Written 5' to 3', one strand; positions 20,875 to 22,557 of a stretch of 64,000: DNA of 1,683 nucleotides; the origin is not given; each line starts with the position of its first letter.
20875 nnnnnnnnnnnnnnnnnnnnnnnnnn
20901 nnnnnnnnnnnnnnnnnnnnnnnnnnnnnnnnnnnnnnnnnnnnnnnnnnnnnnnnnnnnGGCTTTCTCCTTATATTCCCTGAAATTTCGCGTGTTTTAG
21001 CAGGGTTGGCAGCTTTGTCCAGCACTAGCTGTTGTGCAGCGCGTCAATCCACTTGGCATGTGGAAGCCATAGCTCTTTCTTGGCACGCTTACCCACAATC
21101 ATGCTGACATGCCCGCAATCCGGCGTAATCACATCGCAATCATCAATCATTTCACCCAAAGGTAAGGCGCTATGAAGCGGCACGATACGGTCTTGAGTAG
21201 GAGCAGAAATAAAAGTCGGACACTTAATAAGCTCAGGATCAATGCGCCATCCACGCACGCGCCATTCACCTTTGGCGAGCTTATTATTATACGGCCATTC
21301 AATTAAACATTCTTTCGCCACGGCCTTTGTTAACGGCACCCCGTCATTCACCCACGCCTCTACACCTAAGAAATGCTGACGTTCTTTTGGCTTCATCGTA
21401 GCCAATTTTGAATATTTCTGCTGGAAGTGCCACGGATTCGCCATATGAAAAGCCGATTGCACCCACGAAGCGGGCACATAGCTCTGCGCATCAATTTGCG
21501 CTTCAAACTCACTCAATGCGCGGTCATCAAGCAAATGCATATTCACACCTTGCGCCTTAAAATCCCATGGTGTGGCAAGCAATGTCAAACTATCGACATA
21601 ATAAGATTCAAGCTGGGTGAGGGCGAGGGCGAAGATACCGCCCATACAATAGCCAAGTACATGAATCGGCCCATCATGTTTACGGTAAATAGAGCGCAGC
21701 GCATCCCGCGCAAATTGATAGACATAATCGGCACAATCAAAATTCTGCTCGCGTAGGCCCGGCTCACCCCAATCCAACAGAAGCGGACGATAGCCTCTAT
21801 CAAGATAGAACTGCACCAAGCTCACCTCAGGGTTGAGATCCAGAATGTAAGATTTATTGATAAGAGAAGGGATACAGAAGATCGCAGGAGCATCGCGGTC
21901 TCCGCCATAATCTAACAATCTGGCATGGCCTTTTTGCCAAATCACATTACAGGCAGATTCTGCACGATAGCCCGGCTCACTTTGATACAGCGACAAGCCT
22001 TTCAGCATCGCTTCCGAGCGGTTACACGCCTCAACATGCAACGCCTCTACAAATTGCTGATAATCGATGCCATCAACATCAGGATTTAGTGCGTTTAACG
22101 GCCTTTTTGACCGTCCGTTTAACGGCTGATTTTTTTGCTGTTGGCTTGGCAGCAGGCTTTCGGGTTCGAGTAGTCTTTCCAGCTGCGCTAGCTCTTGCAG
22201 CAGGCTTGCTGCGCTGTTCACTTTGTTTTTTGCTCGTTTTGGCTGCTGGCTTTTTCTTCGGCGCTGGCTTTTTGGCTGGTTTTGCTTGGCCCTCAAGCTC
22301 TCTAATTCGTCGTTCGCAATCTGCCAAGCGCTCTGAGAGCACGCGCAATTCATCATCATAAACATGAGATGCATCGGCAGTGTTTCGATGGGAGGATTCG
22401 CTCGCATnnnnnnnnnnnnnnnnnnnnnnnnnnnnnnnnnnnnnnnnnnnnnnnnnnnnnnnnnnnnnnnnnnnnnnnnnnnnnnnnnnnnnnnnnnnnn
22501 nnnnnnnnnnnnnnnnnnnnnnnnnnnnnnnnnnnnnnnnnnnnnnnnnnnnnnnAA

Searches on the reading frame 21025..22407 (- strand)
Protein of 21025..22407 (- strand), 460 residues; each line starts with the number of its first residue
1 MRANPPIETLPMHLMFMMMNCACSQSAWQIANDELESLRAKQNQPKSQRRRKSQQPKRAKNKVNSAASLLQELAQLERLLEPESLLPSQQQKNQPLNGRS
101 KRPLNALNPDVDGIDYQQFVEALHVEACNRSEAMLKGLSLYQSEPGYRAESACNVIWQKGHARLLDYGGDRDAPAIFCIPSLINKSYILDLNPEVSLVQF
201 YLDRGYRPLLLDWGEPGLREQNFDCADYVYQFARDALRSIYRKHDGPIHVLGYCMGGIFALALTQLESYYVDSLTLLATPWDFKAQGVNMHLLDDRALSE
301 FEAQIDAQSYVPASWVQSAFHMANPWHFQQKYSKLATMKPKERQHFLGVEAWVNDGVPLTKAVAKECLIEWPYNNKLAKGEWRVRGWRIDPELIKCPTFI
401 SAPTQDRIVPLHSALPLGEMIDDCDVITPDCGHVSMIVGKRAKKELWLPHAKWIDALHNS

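Call 38: search_protein_families(library=pfam, proteins=[window:21025-22407:-], max_evalue=0.01)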
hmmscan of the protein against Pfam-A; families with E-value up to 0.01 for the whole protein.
window:21025-22407:- (460 aa): 3 families
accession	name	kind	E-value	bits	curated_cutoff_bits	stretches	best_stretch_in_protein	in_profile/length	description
PF00561.26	Abhydrolase_1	-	5.4e-10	39.8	25.8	1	201-439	22-244/245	alpha/beta hydrolase fold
PF12697.13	Abhydrolase_6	-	9.3e-09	36.7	26.3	1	198-436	20-207/217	Alpha/beta hydrolase family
PF07167.19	PhaC_N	-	4.4e-05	23.7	23.7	1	153-200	122-172/173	Poly-beta-hydroxybutyrate polymerase (PhaC) N-terminus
